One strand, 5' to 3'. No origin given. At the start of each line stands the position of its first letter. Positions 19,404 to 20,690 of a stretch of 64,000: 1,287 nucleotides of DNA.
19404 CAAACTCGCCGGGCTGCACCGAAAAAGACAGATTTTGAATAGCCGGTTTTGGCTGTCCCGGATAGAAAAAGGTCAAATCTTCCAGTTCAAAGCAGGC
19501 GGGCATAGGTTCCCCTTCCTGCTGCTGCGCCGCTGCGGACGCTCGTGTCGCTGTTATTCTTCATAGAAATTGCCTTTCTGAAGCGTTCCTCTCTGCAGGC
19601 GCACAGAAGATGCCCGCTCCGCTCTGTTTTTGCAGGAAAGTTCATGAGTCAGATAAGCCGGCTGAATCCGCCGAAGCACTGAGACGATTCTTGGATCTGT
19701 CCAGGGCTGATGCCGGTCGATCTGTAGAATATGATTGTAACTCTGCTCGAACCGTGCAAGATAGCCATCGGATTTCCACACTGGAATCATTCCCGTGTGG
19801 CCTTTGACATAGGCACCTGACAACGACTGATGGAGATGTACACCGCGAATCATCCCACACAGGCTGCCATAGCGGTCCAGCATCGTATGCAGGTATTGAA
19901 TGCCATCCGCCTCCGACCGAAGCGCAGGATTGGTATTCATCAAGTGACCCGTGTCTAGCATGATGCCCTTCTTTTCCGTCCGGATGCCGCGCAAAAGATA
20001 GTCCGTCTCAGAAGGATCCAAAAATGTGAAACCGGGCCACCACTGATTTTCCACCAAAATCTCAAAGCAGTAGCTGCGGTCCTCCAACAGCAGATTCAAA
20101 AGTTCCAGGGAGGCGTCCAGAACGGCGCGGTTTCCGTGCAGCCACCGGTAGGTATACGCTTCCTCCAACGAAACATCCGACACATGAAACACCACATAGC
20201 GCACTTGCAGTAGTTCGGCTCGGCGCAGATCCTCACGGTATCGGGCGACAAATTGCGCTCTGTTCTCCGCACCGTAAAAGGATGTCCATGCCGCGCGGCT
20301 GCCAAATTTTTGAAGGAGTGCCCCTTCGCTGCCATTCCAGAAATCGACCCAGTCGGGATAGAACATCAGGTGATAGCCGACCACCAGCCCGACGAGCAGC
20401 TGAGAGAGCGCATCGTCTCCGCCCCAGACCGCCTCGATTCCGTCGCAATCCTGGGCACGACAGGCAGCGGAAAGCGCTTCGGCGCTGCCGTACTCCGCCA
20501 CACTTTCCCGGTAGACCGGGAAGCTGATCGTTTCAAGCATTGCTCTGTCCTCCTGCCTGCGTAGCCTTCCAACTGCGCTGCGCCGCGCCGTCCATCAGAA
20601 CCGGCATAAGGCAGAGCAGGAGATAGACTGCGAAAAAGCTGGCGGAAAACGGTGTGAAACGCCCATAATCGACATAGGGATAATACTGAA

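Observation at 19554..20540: CbiR-like cobamide-remodelling candidate placed inside the ECF operon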

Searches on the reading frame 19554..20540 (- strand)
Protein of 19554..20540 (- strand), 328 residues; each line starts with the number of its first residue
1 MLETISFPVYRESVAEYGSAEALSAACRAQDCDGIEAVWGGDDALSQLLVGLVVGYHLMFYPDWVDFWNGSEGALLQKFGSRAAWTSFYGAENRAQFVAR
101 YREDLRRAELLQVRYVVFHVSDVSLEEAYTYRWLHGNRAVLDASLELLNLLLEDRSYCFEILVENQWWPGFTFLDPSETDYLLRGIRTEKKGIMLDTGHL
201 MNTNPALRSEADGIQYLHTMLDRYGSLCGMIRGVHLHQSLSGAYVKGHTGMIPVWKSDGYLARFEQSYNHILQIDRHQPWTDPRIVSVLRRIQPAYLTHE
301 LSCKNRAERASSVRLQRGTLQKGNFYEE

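Call 3: search_protein_families(library=pfam, proteins=[window:19554-20540:-], max_evalue=0.01)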
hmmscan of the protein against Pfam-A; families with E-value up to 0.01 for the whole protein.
window:19554-20540:- (328 aa): 1 family
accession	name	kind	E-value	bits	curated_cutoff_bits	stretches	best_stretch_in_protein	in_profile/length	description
PF01261.30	AP_endonuc_2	-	1.8e-07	31.6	31.1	1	91-240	60-189/249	Xylose isomerase-like TIM barrel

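Call 4: search_protein_families(library=ncbifam, proteins=[window:19554-20540:-], max_evalue=0.01)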
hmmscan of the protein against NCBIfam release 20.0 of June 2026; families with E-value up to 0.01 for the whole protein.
window:19554-20540:- (328 aa): 0 families

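Call 8: find_homologous_proteins(query=window:19554-20540:-, max_evalue=0.001)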
Query window:19554-20540:- (328 aa): 1716 proteins with E <= 0.001 among 4819 candidates; the best 120 are listed.
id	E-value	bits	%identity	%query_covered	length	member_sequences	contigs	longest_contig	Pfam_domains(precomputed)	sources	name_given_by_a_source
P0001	2.0e-218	742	98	100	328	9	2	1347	PF01261.31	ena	-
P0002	1.1e-156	539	71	99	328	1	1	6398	PF01261.31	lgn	-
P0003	7.2e-150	517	68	99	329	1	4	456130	PF01261.31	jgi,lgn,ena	-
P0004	5.2e-142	491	65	99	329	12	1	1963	PF01261.31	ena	-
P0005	3.1e-139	482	66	99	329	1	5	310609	PF01261.31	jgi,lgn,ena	-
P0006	1.6e-138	479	63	100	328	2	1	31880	PF01261.31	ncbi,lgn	-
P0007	2.0e-138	479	65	99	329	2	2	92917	PF01261.31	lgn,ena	-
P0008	5.0e-138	478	63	100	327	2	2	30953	PF01261.31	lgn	-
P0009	1.1e-136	473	63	100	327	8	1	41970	PF01261.31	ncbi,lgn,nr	ncbi:MAG TPA: TIM barrel protein [Pseudoflavonifractor sp.]|nr:TIM barrel protein [Pseudoflavonifrac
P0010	5.8e-136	471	62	99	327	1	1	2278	PF01261.31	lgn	-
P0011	6.8e-136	471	62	99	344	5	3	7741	PF01261.31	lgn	-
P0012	6.6e-135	468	62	99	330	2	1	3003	PF01261.31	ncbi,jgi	jgi:hypothetical protein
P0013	7.3e-135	467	61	99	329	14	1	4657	PF01261.31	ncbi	-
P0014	7.8e-135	467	61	98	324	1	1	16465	PF01261.31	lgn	-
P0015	6.4e-134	464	62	99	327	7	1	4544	PF01261.31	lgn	-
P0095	2.2e-109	384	53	99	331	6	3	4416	PF01261.31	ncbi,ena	-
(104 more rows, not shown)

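Call 11: search_solved_structures(query=window:19554-20540:-, max_evalue=10, show_alignments=2)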
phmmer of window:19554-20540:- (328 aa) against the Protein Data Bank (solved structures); distinct sequences matched with E-value up to 10: 20.
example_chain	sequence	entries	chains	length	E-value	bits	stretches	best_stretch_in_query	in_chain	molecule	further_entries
8p7s_A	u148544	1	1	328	0.27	13.4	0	121-173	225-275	Parathion hydrolase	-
8p7n_A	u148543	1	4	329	0.28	13.4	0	121-173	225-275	Parathion hydrolase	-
8p7u_A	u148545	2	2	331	0.28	13.4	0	121-173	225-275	Parathion hydrolase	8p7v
6g1j_A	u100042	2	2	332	0.28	13.4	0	121-173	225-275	Parathion hydrolase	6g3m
6fu6_A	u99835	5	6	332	0.28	13.4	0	121-173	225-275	Parathion hydrolase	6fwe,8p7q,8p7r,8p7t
8p7m_A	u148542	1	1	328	0.33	13.2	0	121-173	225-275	Parathion hydrolase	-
8p7h_A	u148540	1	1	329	0.33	13.1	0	121-173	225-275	Parathion hydrolase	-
8p7f_A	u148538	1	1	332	0.34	13.1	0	121-173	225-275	Parathion hydrolase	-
6ffw_A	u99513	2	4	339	0.36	13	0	121-173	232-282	Parathion hydrolase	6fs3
6fqe_B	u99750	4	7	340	0.36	13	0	121-173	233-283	Parathion hydrolase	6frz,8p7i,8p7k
6fqe_A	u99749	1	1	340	0.36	13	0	121-173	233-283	Parathion hydrolase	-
4zst_A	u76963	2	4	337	0.76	11.9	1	121-174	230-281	Parathion hydrolase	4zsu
3ur2_A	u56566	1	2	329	0.85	11.8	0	122-173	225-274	Parathion hydrolase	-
3ura_A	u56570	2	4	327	0.91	11.7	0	122-173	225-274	Parathion hydrolase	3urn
7p85_A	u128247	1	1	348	0.93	11.7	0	123-172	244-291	Parathion hydrolase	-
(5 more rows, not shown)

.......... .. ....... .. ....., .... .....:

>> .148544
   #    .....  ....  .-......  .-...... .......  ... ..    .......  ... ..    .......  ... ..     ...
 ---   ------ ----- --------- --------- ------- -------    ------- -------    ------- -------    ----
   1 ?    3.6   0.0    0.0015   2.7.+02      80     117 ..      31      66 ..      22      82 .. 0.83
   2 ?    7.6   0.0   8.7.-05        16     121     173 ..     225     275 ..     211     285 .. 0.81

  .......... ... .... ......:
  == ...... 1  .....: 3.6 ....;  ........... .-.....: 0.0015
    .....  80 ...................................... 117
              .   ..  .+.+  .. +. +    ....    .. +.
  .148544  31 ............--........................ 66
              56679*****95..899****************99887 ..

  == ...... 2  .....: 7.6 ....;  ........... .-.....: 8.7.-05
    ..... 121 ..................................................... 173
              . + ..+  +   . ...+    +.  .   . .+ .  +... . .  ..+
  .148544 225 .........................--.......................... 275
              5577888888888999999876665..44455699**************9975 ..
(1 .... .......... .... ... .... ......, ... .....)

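Call 23: search_protein_representatives(protein=window:19554-20540:-)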
Query: 328 residues. Proteins with E-value up to 0.001 (for the whole library): 485; up to 1e-10: 355; up to 1e-30: 183. The best 150 are listed.
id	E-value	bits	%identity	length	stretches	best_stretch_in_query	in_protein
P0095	7.1e-110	383.5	53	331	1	1-326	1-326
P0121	1.9e-106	372.2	52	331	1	1-325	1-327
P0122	2.5e-97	342.3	48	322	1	1-320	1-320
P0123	3.2e-92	325.5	48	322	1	1-320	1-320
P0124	9.1e-91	320.7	46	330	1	1-320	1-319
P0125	3.6e-89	315.5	46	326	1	1-320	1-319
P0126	4.2e-82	292.2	45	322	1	9-320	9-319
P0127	3.2e-77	276.2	40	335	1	5-324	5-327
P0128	2.2e-74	266.9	42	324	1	4-306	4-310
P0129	5.9e-71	255.6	39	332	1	3-324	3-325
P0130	7.1e-70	252.1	41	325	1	19-322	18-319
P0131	9.2e-70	251.7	39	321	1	2-318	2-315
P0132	6.2e-69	248.9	56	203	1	125-323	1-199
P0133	3.0e-68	246.7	41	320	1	13-323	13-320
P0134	1.8e-67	244.1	38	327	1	3-306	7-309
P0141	1.1e-61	225.2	32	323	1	11-316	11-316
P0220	1.6e-44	168.7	30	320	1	10-317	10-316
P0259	2.5e-37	145.1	29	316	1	12-316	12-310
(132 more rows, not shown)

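Call 34: search_protein_families(library=ncbifam, proteins=[window:19554-20540:-, P0095, P0141], max_evalue=10)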
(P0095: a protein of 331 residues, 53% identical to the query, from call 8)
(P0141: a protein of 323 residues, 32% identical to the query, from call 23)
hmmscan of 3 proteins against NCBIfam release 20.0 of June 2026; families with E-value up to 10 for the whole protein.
window:19554-20540:- (328 aa): 1 family
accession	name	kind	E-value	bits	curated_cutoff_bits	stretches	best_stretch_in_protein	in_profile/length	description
NF041277.1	coba_remo_CbiR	equivalog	0.063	12.8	105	1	92-212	78-183/249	cobamide remodeling phosphodiesterase CbiR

P0095 (331 aa): 0 families

P0141 (323 aa): 2 families
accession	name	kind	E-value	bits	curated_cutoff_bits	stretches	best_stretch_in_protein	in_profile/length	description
NF009627.0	PRK13149.1-1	equivalog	0.00029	20.7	106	1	242-300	10-67/90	H/ACA RNA-protein complex component Gar1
NF041277.1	coba_remo_CbiR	equivalog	0.017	14.7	105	1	95-211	81-182/249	cobamide remodeling phosphodiesterase CbiR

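Call 40: search_solved_structures(query=A1, max_evalue=10, show_alignments=3)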
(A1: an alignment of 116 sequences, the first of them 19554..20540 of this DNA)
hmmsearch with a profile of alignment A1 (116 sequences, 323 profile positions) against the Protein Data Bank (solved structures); distinct sequences matched with E-value up to 10: 19.
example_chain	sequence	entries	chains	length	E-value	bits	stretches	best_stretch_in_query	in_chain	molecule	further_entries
4k1g_A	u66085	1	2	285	0.00072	21.9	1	134-241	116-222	Endonuclease 4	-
2nq9_A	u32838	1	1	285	0.00074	21.9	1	134-241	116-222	Endonuclease 4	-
2nqh_A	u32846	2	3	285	0.00074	21.9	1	134-241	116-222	Endonuclease 4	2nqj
1qtw_A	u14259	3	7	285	0.00076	21.8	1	134-241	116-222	ENDONUCLEASE IV | Endonuclease 4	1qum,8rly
1i60_A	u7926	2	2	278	0.0027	20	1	93-213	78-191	IOLI PROTEIN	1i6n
2x7v_A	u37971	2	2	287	0.092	15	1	137-239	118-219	PROBABLE ENDONUCLEASE 4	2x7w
4hno_A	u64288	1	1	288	0.092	15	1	137-239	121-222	Probable endonuclease 4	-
10nh_A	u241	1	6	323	0.11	14.8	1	141-240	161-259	Apurinic endonuclease (APN1)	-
8xix_A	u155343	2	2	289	0.11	14.7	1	144-216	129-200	D-tagatose 3-epimerase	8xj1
8xiv_A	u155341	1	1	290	0.11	14.7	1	144-216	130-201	D-tagatose 3-epimerase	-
5tuu_B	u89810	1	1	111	0.23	13.7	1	261-304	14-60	Transcription factor E2F4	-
3wqo_A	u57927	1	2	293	0.29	13.3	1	97-199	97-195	Uncharacterized protein MJ1311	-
8f5f_A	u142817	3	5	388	1.1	11.5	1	143-201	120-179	[3-methyl-2-oxobutanoate dehydrogenase [lipoamide]] kinase, mitochondrial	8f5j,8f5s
7zpe_A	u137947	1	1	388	1.1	11.5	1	143-201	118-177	Branched-chain alpha-ketoacid dehydrogenase kinase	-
1gjv_A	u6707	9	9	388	1.1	11.4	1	143-201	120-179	[3-METHYL-2-OXOBUTANOATE DEHYDROGENASE [LIPOAMIDE]] KINASE | [3-methyl-2-oxobutanoate dehydrogenase [lipoamide]] kinase, mitochondrial | Branched-chain alpha-ke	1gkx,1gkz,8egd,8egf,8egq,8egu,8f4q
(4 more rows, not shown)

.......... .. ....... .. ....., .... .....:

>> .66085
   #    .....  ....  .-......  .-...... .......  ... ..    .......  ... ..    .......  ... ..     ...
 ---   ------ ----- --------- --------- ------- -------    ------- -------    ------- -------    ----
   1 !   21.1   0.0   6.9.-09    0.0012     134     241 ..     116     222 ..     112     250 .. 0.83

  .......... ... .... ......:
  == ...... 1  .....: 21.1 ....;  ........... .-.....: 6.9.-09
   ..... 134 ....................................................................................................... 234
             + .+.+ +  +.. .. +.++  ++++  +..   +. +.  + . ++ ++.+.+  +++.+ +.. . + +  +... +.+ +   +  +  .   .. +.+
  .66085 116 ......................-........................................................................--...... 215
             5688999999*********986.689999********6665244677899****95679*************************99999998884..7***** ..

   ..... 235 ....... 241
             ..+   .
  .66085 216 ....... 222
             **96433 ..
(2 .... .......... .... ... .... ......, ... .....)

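Call 43: find_encoding_contigs(protein=P0141, flank=6000, max_places=3)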
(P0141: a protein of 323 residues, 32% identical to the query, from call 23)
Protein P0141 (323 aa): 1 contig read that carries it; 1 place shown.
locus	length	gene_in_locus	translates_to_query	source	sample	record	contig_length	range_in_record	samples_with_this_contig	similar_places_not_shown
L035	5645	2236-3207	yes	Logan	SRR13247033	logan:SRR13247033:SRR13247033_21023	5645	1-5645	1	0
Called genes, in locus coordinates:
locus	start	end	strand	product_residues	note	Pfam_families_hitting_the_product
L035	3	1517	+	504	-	?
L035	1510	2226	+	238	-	PF07155:ECF-ribofla_trS, PF12822:ECF_trnsprt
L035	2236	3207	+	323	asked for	PF01261:AP_endonuc_2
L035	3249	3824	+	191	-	PF07799:DUF1643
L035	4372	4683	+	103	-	PF00338:Ribosomal_S10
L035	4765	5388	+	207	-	PF00297:Ribosomal_L3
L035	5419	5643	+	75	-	?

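Call 44: find_encoding_contigs(protein=P0220, flank=6000, max_places=3)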
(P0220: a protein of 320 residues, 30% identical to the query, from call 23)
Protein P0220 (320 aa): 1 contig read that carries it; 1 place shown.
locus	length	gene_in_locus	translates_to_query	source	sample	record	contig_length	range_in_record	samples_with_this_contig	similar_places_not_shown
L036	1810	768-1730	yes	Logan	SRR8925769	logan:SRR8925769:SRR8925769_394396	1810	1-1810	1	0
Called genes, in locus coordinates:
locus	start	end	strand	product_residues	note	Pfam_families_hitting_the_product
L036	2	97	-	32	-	?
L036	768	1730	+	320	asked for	PF01261:AP_endonuc_2 (weak)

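Call 45: find_encoding_contigs(protein=P0259, flank=6000, max_places=3)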
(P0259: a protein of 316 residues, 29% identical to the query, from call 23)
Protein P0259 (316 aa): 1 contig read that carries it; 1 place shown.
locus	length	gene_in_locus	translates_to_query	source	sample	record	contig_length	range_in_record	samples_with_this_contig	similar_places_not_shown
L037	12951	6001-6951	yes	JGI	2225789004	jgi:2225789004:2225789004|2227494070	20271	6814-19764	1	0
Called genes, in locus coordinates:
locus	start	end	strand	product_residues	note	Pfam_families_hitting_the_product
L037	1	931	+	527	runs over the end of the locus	-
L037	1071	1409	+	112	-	-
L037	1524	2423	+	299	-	PF00892:EamA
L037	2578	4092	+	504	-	-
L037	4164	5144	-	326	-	PF00248:Aldo_ket_red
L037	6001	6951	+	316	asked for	PF01261:AP_endonuc_2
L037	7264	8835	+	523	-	PF00496:SBP_bac_5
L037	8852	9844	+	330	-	PF19300:BPD_transp_1_N (faint), PF00528:BPD_transp_1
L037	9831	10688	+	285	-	PF00528:BPD_transp_1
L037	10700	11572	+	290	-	PF00005:ABC_tran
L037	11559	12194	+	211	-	PF00005:ABC_tran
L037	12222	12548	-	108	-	PF01638:HxlR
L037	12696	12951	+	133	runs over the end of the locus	PF01243:PNPOx_N, PF16242:Pyrid_ox_like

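Call 51: predict_structure(alignment_id=A1)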
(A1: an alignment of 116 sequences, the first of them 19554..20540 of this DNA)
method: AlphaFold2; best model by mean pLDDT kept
length: 328 residues; sequences in the alignment: 116
mean_pLDDT: 97.6   pTM: 0.94
mean pLDDT of the five models: 97.6, 97.3, 97.3, 97.2, 97.0
residues with pLDDT >= 90: 326; 70-90: 1; 50-70: 1; < 50: 0
segments of 3 or more residues with pLDDT < 50: none
pLDDT, mean of each block of 10 residues (from residue 1): 98 97 98 98 94 98 98 98 98 98 97 98 98 98 99 96 99 99 98 99 98 99 98 99 96 94 97 98 98 98 97 98 91
secondary structure, 60 per line:
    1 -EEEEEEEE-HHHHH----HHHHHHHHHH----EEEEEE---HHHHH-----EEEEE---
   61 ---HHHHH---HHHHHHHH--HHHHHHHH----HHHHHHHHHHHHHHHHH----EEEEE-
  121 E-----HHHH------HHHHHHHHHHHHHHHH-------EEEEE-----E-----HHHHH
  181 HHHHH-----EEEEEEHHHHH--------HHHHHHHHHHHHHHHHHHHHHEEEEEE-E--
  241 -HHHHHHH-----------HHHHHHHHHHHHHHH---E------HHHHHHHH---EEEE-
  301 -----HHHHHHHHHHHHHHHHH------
elements in order: E2-9 H11-15 H20-29 E34-39 H43-47 E53-57 H64-68 H72-79 H82-89 H94-110 E115-119 H127-130 H137-152 E160-164 H176-185 E191-196 H197-201 H210-230 E231-236 H242-248 H260-274 H285-292 E296-299 H306-322

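Call 56: fold_search(model_id=the predicted structure, library=pdb)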
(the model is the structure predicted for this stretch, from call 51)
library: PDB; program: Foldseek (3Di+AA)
matches with E <= 10: 1552; with E <= 0.001: 197
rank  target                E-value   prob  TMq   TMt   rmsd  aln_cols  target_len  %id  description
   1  4k1g_A                3.6e-08  1.00  0.55  0.63   8.2       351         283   10  Structure of E. coli Nfo(Endo IV)-H69A mutant bound to a cleaved DNA duplex containing a alphadA:T basepair (released 2013-07-31)
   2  2nq9_A                3.8e-08  1.00  0.55  0.63   8.4       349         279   11  High resolution crystal structure of Escherichia coli endonuclease IV (Endo IV) Y72A mutant bound to damaged DNA (released 2007-11-13)
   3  8rly_C                4.7e-08  1.00  0.54  0.61   8.6       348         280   11  E. coli endonuclease IV complexed with sulfate, catalytic Fe2+ (released 2024-12-11)
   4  4hno                  6.3e-08  1.00  0.55  0.62   8.9       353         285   11  High resolution crystal structure of DNA Apurinic/apyrimidinic (AP) endonuclease IV Nfo from Thermatoga maritima (released 2013-01-23)
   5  1qum_A                7.0e-08  1.00  0.52  0.60   9.8       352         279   11  CRYSTAL STRUCTURE OF ESCHERICHIA COLI ENDONUCLEASE IV IN COMPLEX WITH DAMAGED DNA (released 1999-08-31)
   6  2nqh                  1.3e-07  1.00  0.50  0.57  10.4       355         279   10  High Resolution crystal structure of Escherichia coli endonuclease IV (Endo IV) E261Q mutant (released 2007-11-06)
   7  1qtw                  1.8e-07  1.00  0.51  0.58  10.1       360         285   10  HIGH-RESOLUTION CRYSTAL STRUCTURE OF THE ESCHERICHIA COLI DNA REPAIR ENZYME ENDONUCLEASE IV (released 1999-08-31)
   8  8rly_A                2.2e-07  1.00  0.50  0.56  10.1       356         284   12  E. coli endonuclease IV complexed with sulfate, catalytic Fe2+ (released 2024-12-11)
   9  3wqo_B                2.3e-07  1.00  0.52  0.61   8.7       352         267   15  Crystal structure of D-tagatose 3-epimerase-like protein (released 2014-07-09)
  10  4k1g_B                3.2e-07  1.00  0.55  0.63   8.2       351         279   10  Structure of E. coli Nfo(Endo IV)-H69A mutant bound to a cleaved DNA duplex containing a alphadA:T basepair (released 2013-07-31)
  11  3wqo_A                3.2e-07  1.00  0.45  0.52   9.0       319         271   15  Crystal structure of D-tagatose 3-epimerase-like protein (released 2014-07-09)
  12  5h1w_A                4.1e-07  1.00  0.53  0.62   7.8       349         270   11  Crystal Structure of Hyperthermophilic Thermotoga maritima L-Ketose-3-Epimerase with Mn2+ and L(+)-Erythrulose (released 2017-03-15)
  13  5zhz                  4.6e-07  1.00  0.53  0.67   6.7       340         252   13  Crystal structure of the apurinic/apyrimidinic endonuclease IV from Mycobacterium tuberculosis (released 2018-04-04)
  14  3cqi_B                4.8e-07  1.00  0.51  0.59   7.6       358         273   13  Crystal Structure of L-xylulose-5-phosphate 3-epimerase UlaE (form B) complex with sulfate (released 2008-11-25)
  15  2zvr_B                5.1e-07  1.00  0.51  0.62   8.5       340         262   11  Crystal structure of a D-tagatose 3-epimerase-related protein from Thermotoga maritima (released 2009-03-10)
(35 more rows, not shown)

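Call 79: find_related_loci(query=A3, collection=metagenome_contigs, flank=3200)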
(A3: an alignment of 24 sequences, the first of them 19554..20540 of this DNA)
Query A3 (328 aa) in metagenome_contigs; peptide patterns used: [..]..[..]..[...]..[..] (x = any residue, [..] = any of these).
600 stretches matched a pattern (row limit reached: there are more); 540 encode a relative of the query (tblastn E <= 1e-3); the best 80 are kept; 80 distinct loci.
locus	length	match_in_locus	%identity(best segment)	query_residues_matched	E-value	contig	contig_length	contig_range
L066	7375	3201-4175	68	1-325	5e-153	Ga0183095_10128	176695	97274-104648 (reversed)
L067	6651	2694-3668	66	1-325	8e-143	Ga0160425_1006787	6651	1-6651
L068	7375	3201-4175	66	1-325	1e-142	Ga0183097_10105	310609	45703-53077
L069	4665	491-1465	61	1-325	2e-139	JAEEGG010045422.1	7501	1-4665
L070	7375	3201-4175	60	1-325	5e-136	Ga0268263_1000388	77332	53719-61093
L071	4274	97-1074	62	1-326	2e-132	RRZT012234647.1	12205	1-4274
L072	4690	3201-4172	56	1-324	3e-118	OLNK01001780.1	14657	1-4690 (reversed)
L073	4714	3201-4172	56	1-324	3e-118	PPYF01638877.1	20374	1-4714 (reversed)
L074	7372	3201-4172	56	1-324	3e-118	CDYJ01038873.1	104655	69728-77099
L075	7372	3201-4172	56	1-324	3e-118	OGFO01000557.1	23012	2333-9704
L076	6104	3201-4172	55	1-324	2e-117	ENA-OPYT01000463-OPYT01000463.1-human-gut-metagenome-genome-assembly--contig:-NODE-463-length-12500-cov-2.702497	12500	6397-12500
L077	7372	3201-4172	55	1-324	4e-117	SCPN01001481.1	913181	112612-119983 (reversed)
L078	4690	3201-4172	55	1-324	6e-117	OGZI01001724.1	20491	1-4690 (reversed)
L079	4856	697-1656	53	1-320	1e-116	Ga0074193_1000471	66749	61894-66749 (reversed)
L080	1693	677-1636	53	1-320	4e-125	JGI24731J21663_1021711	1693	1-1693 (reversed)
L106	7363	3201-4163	53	1-323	7e-110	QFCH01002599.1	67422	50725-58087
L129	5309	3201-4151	54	5-320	9e-109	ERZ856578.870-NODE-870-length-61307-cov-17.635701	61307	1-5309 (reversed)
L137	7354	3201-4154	52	6-322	1e-106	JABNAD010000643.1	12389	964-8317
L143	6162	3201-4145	51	1-320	2e-106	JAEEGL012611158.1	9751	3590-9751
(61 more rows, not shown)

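Call 83: search_protein_families(library=pfam, proteins=[L106:89-1753:+, L106:1802-2677:-, L106:4253-4696:+, L106:4703-5182:+, L106:5301-6353:+, L137:1544-2599:+, L143:1350-2846:+, L070:1225-3171:+, L070:4658-6295:+, L129:4364-5014:+], max_evalue=0.0001)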
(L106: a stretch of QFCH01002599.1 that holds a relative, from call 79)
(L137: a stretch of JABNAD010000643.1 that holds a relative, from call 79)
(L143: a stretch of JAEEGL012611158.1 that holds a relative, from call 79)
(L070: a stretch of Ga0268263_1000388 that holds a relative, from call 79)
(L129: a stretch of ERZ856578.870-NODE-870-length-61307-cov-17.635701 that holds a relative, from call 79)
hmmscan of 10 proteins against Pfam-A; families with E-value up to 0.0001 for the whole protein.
L106:89-1753:+ (554 aa): 2 families
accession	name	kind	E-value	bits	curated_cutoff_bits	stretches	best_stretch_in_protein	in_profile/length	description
PF02690.20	Na_Pi_cotrans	-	4.1e-67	224.8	29.1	2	19-154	1-136/137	Na+/Pi-cotransporter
PF01895.24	PhoU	-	1.5e-25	89.8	23.5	2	355-441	1-88/89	PhoU domain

L106:1802-2677:- (291 aa): 0 families

L106:4253-4696:+ (147 aa): 0 families

L106:4703-5182:+ (159 aa): 2 families
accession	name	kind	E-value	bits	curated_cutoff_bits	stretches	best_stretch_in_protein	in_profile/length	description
PF22811.2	Zn_ribbon_NrdR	-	3.3e-23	81.8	27.2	1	9-50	1-42/42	Transcriptional repressor NrdR-like, N-terminal domain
PF03477.21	ATP-cone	-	4e-23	82.2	25.8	1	58-144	2-87/88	ATP cone domain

L106:5301-6353:+ (350 aa): 0 families

L137:1544-2599:+ (351 aa): 3 families
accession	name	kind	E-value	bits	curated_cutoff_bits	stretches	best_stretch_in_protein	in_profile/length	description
PF03193.22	RsgA_GTPase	-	9.1e-44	149.8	30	1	80-255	1-173/174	RsgA GTPase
PF01926.29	MMR_HSR1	-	1.8e-09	38.1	21.9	1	192-256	3-57/113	50S ribosome-binding GTPase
PF00005.33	ABC_tran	-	2.5e-05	25.3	25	1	186-221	9-44/137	ABC transporter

L143:1350-2846:+ (498 aa): 1 family
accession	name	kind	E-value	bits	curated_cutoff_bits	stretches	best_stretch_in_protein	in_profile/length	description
PF00474.23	SSF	-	7e-49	167.2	22.8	1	43-438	6-405/406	Sodium:solute symporter family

L070:1225-3171:+ (648 aa): 2 families
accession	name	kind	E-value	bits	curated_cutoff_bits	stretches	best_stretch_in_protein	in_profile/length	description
PF00082.27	Peptidase_S8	-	5.5e-53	180.6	21.8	1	184-451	3-288/288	Subtilase family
PF00395.25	SLH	-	3.7e-26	91.3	20.8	2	529-571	2-44/44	S-layer homology domain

L070:4658-6295:+ (545 aa): 2 families
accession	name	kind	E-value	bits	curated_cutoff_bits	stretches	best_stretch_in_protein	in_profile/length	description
PF00395.25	SLH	-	9e-22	77.2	20.8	2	422-466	1-44/44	S-layer homology domain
PF14478.12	DUF4430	-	1.4e-07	32.2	23.8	1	166-241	5-71/72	Domain of unknown function (DUF4430)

L129:4364-5014:+ (216 aa): 2 families
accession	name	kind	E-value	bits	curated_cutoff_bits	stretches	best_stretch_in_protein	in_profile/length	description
PF00072.30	Response_reg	-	3.8e-16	59.7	30.2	1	26-133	1-107/111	Response regulator receiver domain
PF03861.19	ANTAR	-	7.5e-10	38.9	27.3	1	155-204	2-51/54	ANTAR domain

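Call 90: search_protein_families(library=ncbifam, alignment_id=A1, max_evalue=1)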
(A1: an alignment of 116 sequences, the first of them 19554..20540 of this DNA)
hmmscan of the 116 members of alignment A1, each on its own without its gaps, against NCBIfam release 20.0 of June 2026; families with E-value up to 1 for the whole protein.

A. member 1, window:19554-20540:- (328 aa): 1 family
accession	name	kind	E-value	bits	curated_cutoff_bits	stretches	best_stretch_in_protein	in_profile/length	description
NF041277.1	coba_remo_CbiR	equivalog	0.063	12.8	105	1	92-212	78-183/249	cobamide remodeling phosphodiesterase CbiR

B. families by the number of members that match (of 116 scanned): 50 families (the first 25 are shown)
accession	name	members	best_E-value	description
NF041277.1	coba_remo_CbiR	41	7.3e-06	cobamide remodeling phosphodiesterase CbiR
TIGR00587.1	nfo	40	6.4e-09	deoxyribonuclease IV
NF002199.0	PRK01060.1-4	20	2e-05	deoxyribonuclease IV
NF002196.0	PRK01060.1-1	10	1.8e-08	deoxyribonuclease IV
NF002197.0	PRK01060.1-2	8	7.1e-08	deoxyribonuclease IV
NF002198.0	PRK01060.1-3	7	3.3e-05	deoxyribonuclease IV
TIGR04379.1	myo_inos_iolE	7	0.0081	myo-inosose-2 dehydratase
NF041099.2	keto_glucon_epim_IolO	4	0.016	5-keto-L-gluconate epimerase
NF011985.0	PRK15446.2-1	2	0.039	alpha-D-ribose 1-methylphosphonate 5-triphosphate diphosphatase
NF009627.0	PRK13149.1-1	1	0.00029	H/ACA RNA-protein complex component Gar1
NF012228.1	RobA_TF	1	0.00063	MDR efflux pump AcrAB transcriptional activator RobA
NF011701.0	PRK15121.1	1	0.0031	MDR efflux pump AcrAB transcriptional activator RobA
NF051856.1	PsicseEpim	1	0.0067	D-psicose 3-epimerase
NF033528.1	lasso_cyano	1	0.032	lasso peptide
NF002688.0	PRK02471.1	1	0.036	bifunctional glutamate--cysteine ligase GshA/glutathione synthetase GshB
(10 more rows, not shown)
